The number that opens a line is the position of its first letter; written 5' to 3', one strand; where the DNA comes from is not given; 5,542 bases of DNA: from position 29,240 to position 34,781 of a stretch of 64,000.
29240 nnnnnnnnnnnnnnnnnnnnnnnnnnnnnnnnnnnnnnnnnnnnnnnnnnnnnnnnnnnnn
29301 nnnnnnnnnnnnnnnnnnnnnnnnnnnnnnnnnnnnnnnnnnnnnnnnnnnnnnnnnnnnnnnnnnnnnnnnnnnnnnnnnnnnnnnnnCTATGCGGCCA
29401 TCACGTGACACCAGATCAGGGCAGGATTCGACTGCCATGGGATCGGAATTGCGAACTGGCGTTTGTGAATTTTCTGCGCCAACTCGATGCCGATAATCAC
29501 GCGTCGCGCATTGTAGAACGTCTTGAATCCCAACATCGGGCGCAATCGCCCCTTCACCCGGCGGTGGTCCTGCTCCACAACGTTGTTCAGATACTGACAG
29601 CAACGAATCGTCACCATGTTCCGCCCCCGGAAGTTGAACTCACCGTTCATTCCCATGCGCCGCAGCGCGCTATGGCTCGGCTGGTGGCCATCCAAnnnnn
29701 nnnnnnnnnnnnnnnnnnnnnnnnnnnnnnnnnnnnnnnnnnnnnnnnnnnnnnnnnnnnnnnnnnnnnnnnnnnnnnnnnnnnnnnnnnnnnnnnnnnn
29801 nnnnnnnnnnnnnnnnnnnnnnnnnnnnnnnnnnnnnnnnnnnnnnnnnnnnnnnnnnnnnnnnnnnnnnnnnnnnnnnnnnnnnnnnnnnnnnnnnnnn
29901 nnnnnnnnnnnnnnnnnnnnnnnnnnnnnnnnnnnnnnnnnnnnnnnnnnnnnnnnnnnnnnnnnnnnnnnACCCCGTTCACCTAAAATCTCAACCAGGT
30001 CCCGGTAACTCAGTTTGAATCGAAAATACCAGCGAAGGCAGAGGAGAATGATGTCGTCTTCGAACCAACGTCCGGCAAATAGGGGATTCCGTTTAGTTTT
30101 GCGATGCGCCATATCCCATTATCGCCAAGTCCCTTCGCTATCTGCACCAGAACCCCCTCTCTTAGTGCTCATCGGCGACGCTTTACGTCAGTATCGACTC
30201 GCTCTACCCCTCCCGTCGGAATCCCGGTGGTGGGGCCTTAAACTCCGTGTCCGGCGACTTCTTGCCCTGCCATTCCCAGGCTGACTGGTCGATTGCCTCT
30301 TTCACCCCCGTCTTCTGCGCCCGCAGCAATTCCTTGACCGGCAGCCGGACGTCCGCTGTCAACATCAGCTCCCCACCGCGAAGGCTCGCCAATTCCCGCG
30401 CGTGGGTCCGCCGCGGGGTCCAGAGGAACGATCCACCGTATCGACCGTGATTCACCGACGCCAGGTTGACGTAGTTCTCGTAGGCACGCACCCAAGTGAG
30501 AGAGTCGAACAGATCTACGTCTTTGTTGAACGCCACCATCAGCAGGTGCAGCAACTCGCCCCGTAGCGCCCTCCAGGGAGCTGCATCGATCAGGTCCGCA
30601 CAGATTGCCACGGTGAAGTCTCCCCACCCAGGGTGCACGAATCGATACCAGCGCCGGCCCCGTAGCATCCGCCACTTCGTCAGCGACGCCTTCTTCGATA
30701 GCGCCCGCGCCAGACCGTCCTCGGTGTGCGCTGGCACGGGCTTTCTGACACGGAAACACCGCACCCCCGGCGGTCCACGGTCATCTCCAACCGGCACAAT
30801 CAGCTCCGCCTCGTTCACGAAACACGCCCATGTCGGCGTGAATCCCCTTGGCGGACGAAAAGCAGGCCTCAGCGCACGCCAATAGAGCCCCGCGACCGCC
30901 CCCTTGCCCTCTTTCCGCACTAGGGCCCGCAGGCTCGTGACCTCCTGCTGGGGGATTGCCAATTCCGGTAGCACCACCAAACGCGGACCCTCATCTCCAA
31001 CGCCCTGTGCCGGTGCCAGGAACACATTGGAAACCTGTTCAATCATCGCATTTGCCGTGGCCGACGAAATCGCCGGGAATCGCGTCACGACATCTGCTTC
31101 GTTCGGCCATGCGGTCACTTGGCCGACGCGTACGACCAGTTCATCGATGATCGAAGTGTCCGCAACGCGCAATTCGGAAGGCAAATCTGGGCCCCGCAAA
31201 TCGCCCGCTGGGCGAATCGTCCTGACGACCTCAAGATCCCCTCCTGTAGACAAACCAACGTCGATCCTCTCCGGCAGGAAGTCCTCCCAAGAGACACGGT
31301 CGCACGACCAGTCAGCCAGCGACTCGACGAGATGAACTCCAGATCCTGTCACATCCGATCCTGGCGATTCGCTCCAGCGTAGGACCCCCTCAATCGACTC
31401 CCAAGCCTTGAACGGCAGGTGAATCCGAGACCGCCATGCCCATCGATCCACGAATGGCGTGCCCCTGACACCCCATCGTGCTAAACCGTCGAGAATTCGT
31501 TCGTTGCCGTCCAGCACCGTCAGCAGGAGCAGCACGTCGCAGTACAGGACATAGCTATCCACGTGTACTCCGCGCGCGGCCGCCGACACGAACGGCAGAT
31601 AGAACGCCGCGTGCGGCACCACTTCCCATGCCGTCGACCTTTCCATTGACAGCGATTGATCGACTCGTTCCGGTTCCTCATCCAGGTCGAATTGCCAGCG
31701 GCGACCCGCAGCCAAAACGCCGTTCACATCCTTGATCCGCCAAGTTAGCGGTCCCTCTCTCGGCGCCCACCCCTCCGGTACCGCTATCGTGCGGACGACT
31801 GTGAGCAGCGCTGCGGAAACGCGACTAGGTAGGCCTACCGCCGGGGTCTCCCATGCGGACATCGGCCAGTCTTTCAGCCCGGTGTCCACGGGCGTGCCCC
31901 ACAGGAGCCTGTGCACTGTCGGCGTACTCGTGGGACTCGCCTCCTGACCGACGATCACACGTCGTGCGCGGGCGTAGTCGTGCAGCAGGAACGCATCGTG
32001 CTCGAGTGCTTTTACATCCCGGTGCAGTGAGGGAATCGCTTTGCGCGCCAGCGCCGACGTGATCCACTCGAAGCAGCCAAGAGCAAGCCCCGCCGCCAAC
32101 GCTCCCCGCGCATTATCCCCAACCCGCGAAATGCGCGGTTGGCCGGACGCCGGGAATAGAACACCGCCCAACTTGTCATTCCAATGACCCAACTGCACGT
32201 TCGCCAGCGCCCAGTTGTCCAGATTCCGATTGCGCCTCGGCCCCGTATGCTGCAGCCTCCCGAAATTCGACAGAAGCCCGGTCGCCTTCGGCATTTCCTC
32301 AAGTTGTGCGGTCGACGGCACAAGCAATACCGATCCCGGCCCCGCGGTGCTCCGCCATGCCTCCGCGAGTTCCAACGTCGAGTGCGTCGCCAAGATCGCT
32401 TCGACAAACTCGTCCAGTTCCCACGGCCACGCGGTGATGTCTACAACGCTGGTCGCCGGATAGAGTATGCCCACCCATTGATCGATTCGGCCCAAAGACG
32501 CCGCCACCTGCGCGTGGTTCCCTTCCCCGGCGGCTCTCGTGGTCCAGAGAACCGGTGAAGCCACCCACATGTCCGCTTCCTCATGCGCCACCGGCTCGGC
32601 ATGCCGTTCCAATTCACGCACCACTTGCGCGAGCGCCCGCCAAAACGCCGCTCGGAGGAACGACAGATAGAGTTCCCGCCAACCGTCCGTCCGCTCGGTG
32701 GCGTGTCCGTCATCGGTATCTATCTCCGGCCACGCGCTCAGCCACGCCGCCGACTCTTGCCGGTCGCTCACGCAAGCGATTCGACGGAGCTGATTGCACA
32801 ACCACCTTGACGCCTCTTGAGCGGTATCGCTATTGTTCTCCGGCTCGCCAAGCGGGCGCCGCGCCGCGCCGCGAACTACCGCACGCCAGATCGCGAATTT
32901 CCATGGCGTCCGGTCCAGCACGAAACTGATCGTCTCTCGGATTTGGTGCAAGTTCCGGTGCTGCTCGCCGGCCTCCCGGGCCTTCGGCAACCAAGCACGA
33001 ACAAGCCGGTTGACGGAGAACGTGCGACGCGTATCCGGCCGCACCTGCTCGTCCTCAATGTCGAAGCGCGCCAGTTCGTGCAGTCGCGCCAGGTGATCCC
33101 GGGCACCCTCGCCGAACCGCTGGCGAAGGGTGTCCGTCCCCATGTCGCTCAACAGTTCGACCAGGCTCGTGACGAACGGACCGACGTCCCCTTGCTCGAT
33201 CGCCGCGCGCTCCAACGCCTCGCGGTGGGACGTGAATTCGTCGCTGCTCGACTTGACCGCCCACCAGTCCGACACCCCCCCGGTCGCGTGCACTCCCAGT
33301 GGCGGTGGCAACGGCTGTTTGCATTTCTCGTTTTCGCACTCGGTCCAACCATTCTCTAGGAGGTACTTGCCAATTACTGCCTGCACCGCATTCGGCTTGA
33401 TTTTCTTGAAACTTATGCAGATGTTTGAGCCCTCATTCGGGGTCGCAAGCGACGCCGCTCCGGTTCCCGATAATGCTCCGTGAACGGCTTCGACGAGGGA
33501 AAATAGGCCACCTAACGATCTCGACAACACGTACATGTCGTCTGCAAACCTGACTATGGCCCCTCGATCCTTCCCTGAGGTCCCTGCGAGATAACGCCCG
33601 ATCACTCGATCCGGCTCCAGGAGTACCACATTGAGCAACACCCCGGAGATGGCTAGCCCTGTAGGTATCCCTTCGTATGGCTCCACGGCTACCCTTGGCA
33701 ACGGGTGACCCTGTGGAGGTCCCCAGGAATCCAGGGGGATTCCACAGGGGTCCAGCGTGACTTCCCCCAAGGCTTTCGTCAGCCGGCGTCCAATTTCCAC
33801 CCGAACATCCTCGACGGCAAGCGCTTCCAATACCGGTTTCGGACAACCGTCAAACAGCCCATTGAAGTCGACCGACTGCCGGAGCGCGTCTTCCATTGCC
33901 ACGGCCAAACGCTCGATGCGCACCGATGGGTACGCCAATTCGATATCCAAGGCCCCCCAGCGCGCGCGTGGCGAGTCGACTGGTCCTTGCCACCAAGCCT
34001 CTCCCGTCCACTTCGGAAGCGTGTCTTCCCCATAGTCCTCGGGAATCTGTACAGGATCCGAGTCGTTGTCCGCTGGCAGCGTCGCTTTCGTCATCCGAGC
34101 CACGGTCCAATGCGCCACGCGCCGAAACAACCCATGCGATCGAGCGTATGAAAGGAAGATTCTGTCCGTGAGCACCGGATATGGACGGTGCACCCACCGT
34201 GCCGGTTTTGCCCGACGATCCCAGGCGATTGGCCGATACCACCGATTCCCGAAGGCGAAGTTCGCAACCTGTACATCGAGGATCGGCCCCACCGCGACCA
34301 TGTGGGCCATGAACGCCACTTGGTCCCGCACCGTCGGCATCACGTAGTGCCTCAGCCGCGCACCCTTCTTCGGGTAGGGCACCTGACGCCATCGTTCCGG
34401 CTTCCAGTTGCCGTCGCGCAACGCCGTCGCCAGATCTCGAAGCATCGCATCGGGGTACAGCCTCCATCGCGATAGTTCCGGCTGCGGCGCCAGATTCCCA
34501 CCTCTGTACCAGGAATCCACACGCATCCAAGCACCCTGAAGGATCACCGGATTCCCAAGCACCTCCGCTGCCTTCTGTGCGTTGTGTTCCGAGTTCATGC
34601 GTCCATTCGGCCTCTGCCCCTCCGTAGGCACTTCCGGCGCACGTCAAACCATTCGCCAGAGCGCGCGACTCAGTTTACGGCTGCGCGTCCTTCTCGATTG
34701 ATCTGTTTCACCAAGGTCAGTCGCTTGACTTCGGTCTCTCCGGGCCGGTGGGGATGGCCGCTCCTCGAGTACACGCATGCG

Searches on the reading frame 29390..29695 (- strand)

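Call 24: search_protein_families(library=pfam, proteins=[window:29390-29695:-], max_evalue=0.01)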
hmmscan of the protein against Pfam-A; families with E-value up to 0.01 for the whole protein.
window:29390-29695:- (101 aa): 1 family
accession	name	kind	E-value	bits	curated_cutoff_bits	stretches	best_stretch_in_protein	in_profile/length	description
PF13610.12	DDE_Tnp_IS240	-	9.2e-12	45.7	27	1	2-79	65-138/139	DDE domain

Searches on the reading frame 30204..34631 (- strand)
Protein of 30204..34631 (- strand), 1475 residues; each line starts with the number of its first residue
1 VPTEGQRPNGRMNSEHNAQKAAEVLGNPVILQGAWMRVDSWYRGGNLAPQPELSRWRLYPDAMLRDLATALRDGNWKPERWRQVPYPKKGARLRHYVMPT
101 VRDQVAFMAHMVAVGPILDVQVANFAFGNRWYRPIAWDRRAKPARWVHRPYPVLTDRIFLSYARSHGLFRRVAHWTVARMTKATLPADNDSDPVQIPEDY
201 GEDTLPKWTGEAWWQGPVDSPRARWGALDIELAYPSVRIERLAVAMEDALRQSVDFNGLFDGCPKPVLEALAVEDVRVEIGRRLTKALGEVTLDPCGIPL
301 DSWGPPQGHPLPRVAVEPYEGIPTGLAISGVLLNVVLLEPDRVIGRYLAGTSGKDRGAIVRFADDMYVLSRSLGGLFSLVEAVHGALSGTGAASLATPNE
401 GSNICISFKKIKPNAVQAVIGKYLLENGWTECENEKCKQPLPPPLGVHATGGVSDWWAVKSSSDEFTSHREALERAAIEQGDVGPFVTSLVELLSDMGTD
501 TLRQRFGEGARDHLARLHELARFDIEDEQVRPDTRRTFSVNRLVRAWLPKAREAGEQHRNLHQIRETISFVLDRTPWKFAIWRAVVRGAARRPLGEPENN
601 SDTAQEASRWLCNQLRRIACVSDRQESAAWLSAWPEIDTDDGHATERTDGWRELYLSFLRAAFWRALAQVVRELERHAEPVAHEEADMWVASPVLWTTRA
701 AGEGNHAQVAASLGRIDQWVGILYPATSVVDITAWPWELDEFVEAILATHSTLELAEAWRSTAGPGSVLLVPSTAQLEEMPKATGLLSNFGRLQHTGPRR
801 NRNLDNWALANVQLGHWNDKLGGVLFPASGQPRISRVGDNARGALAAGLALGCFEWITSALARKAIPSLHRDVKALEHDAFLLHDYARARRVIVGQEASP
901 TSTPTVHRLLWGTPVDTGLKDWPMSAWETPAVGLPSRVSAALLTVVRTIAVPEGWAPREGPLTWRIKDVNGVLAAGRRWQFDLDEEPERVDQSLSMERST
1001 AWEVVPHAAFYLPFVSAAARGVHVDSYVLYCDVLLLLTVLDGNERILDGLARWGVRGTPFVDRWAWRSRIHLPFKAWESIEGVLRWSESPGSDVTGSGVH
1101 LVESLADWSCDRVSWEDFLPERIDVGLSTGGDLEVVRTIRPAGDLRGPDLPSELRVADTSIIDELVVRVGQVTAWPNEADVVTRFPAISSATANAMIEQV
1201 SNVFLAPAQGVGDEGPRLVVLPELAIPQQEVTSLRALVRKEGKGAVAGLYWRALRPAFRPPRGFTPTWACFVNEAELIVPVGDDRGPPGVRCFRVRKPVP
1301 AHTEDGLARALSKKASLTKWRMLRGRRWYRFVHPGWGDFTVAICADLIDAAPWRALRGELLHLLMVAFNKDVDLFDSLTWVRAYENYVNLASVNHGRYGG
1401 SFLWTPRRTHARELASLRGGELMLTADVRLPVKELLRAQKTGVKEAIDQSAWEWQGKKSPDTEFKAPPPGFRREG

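Call 6: search_protein_families(library=padloc, proteins=[window:30204-34631:-], max_evalue=0.01)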
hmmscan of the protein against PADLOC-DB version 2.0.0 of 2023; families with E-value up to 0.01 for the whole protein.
window:30204-34631:- (1475 aa): 11 families
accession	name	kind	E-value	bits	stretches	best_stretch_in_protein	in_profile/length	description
PDLC03804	RTasNitrilase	-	7e-36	122.1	1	1172-1473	139-397/397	DRT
PDLC03780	RT_UG5-nitrilase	-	7.8e-24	82.1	1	1213-1472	679-891/907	DRT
PDLC03745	Drt1a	-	7.9e-15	51.8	1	1218-1422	964-1146/1176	DRT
PDLC01136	RT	-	1e-11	42.8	2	31-133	11-111/263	RT (reverse transcriptase)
PDLC03782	RT_UG6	-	1e-11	42.1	2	316-559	167-363/925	DRT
PDLC02171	Drt1a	-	5e-06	22.3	1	1339-1419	1114-1194/1232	-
PDLC03761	RT_UG23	-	1.4e-05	21.8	0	321-387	189-247/489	DRT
PDLC03759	RT_UG21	-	0.00013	18.9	0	61-118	37-93/503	DRT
PDLC03756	RT_UG19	-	0.00037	17.7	0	53-109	33-89/562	DRT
PDLC03757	Drt2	-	0.00047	17.3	1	319-368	286-330/502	DRT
PDLC03778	RT_UG39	-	0.0053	13.8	1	321-372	293-338/541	DRT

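Call 24: search_protein_families(library=pfam, proteins=[window:30204-34631:-], max_evalue=0.01)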
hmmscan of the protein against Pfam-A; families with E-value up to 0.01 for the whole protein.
window:30204-34631:- (1475 aa): 0 families

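Call 62: search_protein_families(library=ncbifam, proteins=[window:30204-34631:-], max_evalue=0.01)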
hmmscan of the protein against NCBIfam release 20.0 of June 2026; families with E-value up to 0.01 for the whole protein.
window:30204-34631:- (1475 aa): 1 family
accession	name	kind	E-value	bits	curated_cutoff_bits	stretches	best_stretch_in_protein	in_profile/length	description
TIGR04416.1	group_II_RT_mat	equivalog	8.9e-13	48.1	300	2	61-133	33-105/353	group II intron reverse transcriptase/maturase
